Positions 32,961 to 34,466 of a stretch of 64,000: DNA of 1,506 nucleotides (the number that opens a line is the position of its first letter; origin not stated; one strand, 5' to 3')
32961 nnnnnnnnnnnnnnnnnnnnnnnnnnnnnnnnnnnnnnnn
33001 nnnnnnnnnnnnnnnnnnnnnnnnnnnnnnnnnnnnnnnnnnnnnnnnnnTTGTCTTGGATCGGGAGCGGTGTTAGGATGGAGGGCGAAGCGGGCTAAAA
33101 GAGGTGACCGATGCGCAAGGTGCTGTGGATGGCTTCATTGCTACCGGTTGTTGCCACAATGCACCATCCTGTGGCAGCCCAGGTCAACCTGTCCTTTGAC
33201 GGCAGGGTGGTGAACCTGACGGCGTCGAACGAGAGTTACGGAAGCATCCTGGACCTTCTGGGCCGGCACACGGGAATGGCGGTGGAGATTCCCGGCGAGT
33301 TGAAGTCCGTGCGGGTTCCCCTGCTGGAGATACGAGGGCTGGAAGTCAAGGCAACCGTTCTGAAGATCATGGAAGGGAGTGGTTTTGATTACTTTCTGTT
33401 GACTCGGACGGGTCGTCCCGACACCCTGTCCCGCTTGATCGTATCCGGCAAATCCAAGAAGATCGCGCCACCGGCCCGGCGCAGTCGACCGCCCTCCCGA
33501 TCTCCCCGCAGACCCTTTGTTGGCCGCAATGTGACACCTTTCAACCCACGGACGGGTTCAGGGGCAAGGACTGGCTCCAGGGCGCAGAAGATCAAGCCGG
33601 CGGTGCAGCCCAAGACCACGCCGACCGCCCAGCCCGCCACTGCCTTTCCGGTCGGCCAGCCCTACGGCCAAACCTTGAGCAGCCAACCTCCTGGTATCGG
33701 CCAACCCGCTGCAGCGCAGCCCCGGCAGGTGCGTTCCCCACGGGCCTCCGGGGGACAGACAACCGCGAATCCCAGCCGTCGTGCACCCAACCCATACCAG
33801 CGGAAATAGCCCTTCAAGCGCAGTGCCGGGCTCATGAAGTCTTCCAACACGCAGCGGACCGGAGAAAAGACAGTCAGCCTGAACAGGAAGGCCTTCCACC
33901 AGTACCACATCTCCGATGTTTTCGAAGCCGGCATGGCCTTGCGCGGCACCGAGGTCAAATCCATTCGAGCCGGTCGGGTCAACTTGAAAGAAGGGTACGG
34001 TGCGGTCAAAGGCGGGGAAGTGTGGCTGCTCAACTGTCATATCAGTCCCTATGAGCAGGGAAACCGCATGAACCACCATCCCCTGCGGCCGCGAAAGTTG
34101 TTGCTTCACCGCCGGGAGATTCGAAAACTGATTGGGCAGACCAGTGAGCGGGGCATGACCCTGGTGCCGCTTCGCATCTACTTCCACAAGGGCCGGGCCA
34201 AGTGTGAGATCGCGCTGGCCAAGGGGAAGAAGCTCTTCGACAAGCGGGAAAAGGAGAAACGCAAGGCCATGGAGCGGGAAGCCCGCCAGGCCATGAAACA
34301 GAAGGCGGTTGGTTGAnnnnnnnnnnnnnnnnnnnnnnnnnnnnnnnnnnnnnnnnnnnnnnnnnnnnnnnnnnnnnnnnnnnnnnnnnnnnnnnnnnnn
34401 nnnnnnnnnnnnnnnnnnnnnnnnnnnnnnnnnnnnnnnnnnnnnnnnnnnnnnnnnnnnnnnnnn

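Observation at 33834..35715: smpB co-operonic with a Fic-fold protein carrying a degenerate catalytic motif, followed by thpR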

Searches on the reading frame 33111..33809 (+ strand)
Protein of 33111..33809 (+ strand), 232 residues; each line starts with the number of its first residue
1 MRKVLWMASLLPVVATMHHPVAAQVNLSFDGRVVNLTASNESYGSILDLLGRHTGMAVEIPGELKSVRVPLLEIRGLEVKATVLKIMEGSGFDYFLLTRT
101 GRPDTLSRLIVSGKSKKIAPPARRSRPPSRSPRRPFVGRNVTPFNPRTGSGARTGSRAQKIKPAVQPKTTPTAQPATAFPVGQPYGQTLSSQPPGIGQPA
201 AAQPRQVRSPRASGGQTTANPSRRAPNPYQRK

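Call 3: search_protein_families(library=pfam, proteins=[window:33111-33809:+], max_evalue=1)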
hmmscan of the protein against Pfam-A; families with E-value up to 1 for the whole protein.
window:33111-33809:+ (232 aa): 0 families

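Call 4: search_protein_families(library=ncbifam, proteins=[window:33111-33809:+], max_evalue=1)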
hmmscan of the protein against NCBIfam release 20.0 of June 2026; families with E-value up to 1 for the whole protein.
window:33111-33809:+ (232 aa): 0 families
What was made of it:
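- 33111..33809 (+): 232-aa protein with a signal peptide, a weak STN-like domain and a Pro/Gln/Arg-rich tail. It is the conserved gene directly upstream of smpB and the probable first gene of the operon. The window copy has no Pfam or NCBIfam hit (calls 3, 4).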

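Call 53: search_protein_families(library=padloc, proteins=[window:33111-33809:+], max_evalue=0.01)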
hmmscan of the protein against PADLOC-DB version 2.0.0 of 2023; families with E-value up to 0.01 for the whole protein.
window:33111-33809:+ (232 aa): 0 families

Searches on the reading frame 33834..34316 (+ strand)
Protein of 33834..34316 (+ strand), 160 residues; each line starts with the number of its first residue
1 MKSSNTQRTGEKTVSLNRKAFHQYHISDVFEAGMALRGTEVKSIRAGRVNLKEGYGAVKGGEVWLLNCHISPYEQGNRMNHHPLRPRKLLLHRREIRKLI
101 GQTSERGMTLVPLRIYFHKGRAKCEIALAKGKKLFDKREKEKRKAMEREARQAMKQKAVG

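Call 3: search_protein_families(library=pfam, proteins=[window:33834-34316:+], max_evalue=1)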
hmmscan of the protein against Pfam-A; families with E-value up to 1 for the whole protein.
window:33834-34316:+ (160 aa): 1 family
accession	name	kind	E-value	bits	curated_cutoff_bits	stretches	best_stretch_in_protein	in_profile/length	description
PF01668.23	SmpB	-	5.1e-61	205.2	27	1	16-156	3-143/143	SmpB protein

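Call 4: search_protein_families(library=ncbifam, proteins=[window:33834-34316:+], max_evalue=1)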
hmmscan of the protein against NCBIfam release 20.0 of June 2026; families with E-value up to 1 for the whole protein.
window:33834-34316:+ (160 aa): 2 families
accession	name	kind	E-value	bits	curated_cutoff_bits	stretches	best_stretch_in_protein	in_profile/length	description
NF003843.0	PRK05422.1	equivalog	2e-64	216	130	1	4-156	3-155/156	SsrA-binding protein SmpB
TIGR00086.1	smpB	equivalog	1.1e-54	184.4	119.1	1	14-155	2-144/144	SsrA-binding protein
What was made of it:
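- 33834..34316 (+): smpB, the SsrA-binding protein of trans-translation (160 aa). Pfam SmpB 5.1e-61; NF003843 216 bits (cut-off 130); TIGR00086 184 bits (cut-off 119) (calls 3, 4).
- Checked: smpB, 33834-34316 (+): Pfam SmpB 5e-61; NCBIfam equivalogs pass their cut-offs (calls 3, 4).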
